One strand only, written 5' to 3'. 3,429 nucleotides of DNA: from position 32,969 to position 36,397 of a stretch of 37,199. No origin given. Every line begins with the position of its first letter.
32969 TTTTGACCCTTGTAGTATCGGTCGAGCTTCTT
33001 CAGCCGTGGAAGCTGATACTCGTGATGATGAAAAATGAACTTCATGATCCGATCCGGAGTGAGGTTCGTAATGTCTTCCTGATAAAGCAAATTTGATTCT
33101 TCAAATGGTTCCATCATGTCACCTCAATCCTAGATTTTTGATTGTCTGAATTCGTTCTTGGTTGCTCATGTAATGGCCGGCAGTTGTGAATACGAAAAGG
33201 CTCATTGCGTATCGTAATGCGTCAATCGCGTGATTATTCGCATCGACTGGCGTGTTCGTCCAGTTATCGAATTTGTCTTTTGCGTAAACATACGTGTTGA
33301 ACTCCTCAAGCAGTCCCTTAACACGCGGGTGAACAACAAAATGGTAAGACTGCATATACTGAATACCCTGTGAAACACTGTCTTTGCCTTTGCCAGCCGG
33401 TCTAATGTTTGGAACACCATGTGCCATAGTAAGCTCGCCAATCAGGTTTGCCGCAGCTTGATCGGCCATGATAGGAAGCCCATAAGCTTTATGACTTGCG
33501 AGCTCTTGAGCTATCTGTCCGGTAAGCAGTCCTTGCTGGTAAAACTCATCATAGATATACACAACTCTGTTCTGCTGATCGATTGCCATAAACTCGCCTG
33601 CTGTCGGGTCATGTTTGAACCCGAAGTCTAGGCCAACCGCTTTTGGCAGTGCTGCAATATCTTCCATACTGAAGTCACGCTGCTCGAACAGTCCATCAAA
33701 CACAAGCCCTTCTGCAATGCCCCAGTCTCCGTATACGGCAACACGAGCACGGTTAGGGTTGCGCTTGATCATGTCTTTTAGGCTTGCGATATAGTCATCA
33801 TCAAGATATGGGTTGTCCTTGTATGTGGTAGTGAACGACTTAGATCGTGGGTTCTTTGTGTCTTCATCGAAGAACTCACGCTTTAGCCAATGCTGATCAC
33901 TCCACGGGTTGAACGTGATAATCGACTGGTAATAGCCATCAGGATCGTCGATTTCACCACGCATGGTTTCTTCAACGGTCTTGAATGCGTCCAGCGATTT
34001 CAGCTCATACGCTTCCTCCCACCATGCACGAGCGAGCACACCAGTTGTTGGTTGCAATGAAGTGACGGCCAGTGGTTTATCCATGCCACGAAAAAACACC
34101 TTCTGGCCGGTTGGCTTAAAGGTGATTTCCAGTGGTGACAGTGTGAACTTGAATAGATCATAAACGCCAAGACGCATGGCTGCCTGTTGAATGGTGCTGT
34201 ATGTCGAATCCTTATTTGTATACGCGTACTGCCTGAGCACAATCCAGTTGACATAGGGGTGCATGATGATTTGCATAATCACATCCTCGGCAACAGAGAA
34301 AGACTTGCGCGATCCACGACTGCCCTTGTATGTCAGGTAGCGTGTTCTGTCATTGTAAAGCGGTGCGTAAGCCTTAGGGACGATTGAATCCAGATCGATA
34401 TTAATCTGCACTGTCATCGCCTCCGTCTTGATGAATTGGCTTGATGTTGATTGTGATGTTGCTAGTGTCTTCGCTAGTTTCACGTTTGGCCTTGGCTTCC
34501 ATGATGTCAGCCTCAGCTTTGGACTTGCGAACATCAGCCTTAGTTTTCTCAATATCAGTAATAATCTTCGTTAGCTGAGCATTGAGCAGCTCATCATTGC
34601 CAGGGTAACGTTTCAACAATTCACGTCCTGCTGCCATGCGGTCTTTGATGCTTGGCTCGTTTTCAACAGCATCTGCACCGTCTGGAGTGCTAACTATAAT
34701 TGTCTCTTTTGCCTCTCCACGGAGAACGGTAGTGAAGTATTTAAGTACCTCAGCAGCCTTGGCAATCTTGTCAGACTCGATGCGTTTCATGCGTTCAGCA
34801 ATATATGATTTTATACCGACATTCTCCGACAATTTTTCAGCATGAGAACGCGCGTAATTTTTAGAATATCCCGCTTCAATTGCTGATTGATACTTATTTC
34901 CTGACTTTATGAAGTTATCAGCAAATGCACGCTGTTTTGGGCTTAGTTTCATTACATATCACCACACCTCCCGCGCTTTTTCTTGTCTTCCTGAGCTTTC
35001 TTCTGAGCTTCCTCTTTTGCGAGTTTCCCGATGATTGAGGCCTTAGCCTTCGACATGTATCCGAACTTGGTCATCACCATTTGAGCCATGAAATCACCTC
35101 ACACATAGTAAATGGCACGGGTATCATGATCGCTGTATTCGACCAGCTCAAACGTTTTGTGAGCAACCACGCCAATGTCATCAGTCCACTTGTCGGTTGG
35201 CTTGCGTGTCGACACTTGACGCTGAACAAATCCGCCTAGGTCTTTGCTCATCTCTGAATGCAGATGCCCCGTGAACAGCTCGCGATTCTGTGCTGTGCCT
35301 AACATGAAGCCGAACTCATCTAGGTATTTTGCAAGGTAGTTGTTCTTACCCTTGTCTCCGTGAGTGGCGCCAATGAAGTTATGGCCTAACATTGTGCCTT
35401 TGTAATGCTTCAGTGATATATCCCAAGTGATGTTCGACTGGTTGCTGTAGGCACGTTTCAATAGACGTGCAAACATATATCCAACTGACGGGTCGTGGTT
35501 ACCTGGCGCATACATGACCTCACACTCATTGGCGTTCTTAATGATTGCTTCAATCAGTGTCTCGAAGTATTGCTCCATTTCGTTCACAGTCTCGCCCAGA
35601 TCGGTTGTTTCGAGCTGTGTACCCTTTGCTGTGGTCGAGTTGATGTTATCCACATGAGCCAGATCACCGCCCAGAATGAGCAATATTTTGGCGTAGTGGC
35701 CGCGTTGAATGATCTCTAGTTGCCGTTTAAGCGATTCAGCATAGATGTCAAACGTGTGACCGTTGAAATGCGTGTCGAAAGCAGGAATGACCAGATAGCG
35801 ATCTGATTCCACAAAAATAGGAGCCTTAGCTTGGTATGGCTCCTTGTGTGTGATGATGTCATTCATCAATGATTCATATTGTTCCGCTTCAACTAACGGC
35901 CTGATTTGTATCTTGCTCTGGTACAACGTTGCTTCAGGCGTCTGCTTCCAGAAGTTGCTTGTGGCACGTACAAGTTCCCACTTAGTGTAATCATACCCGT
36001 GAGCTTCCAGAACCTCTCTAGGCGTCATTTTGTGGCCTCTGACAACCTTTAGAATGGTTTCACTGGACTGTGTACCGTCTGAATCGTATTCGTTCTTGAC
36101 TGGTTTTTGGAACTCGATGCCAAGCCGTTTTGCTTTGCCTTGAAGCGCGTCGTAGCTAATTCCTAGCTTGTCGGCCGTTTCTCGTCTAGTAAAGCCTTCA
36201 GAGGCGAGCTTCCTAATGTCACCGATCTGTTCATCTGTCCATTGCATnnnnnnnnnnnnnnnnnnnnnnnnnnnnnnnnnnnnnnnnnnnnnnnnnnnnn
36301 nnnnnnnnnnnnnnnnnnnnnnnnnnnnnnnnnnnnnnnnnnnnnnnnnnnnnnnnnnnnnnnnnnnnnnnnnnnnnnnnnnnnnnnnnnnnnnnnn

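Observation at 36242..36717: Four back-to-back promoter / structured-RNA / terminator units on the strand opposite the late operon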

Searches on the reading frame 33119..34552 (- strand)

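Call 98: search_protein_families(library=pfam, proteins=[window:33119-34552:-], max_evalue=0.001)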
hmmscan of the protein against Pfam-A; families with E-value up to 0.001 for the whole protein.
window:33119-34552:- (477 aa): 3 families
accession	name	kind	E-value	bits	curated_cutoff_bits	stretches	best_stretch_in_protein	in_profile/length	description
PF04466.19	Terminase_3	-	2.6e-47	161.4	23.2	1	71-275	3-200/201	Phage terminase large subunit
PF17288.8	Terminase_3C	-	2.1e-25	90.4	26.7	1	309-451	1-154/155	Terminase RNAseH like domain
PF03237.21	Terminase_6N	-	6.9e-07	29.6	22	1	76-287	3-210/215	Terminase large subunit, T4likevirus-type, N-terminal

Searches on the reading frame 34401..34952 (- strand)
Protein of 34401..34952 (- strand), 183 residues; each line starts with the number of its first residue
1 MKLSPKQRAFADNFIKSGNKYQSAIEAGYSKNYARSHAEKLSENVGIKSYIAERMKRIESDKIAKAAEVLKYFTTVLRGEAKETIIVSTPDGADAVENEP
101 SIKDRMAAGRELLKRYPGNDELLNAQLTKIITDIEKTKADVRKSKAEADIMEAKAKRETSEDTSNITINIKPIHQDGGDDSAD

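Call 98: search_protein_families(library=pfam, proteins=[window:34401-34952:-], max_evalue=0.001)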
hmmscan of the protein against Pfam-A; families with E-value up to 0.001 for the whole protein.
window:34401-34952:- (183 aa): 1 family
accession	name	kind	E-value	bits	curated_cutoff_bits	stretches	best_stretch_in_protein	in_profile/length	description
PF03592.21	Terminase_2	-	2.2e-26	93.6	26.1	1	3-134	1-130/141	Terminase small subunit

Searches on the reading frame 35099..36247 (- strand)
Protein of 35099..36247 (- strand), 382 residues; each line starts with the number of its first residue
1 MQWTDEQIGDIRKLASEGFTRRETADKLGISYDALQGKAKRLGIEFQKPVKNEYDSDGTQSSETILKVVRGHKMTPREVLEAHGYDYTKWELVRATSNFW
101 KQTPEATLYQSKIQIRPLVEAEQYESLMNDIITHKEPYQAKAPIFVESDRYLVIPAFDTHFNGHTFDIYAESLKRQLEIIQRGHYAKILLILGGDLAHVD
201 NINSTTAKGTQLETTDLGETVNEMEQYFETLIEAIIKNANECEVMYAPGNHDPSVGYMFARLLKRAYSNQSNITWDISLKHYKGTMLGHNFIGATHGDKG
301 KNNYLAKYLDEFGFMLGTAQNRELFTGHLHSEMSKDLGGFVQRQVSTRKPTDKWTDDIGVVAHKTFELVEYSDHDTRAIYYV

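Call 31: find_related_loci(query=window:35099-36247:-, collection=genome_contigs, flank=2500)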
Query window:35099-36247:- (382 aa) in genome_contigs; peptide patterns used: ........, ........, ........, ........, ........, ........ (x = any residue, [..] = any of these).
65 stretches matched a pattern; 16 encode a relative of the query (tblastn E <= 1e-3); 15 distinct loci.
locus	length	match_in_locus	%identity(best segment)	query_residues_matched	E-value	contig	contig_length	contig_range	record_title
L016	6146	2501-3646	97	1-382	0e+0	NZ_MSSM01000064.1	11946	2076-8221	Lacticaseibacillus chiayiensis strain NCYUAS rawlib.basecaller_rep_c64, whole genome shotgun sequence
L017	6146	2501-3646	97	1-382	0e+0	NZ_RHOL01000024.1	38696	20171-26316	Lacticaseibacillus hegangensis strain 73-4 contig24, whole genome shotgun sequence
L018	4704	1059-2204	95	1-382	0e+0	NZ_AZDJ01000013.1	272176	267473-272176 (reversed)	Lacticaseibacillus nasuensis JCM 17158 NODE_36, whole genome shotgun sequence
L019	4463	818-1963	94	1-382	0e+0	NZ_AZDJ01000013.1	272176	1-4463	Lacticaseibacillus nasuensis JCM 17158 NODE_36, whole genome shotgun sequence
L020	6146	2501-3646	94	1-382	0e+0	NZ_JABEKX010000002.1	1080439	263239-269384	Lacticaseibacillus absianus strain YH-lac23 contig2, whole genome shotgun sequence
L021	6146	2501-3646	94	1-382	0e+0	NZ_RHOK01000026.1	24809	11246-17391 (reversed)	Lacticaseibacillus suibinensis strain 247-3 contig26, whole genome shotgun sequence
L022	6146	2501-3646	90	1-382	0e+0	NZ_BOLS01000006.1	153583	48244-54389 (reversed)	Lacticaseibacillus mingshuiensis strain 117-1 contig6, whole genome shotgun sequence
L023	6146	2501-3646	93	1-382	0e+0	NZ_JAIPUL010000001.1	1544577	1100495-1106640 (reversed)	Lacticaseibacillus kribbianus strain YH-lac21 contig1, whole genome shotgun sequence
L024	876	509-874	98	1-122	2e-84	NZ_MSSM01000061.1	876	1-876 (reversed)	Lacticaseibacillus chiayiensis strain NCYUAS rawlib.basecaller_c61, whole genome shotgun sequence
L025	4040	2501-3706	37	1-380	6e-63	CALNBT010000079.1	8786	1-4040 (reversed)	MAG TPA_asm: uncultured Prevotella sp. isolate SRR1561996_bin.116_CONCOCT_v1.1_MAG genome assembly, contig: ERZ724032.75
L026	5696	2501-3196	45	1-213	1e-43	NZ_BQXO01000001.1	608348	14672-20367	Furfurilactobacillus curtus strain JCM 31185 sequence01, whole genome shotgun sequence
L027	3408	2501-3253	41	1-232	1e-43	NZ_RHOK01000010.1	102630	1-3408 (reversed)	Lacticaseibacillus suibinensis strain 247-3 contig10, whole genome shotgun sequence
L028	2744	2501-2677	97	1-59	6e-33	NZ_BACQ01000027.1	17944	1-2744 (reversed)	Lacticaseibacillus zeae DSM 20178 = KCTC 3804, whole genome shotgun sequence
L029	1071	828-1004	97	1-59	2e-34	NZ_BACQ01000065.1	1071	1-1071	Lacticaseibacillus zeae DSM 20178 = KCTC 3804, whole genome shotgun sequence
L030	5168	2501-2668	65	1-382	8e-15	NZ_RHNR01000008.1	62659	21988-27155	Lacticaseibacillus songhuajiangensis strain 7-19 contig8, whole genome shotgun sequence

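Call 90: search_protein_families(library=pfam, proteins=[window:35099-36247:-], max_evalue=0.01)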
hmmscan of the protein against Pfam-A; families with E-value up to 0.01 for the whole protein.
window:35099-36247:- (382 aa): 2 families
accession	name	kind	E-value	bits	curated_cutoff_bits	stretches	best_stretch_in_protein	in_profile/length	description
PF07750.17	GcrA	-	1.5e-06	29.1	26.9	1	1-49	1-50/155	GcrA cell cycle regulator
PF00149.33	Metallophos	-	0.0006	20.7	21.5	1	170-289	15-104/191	Calcineurin-like phosphoesterase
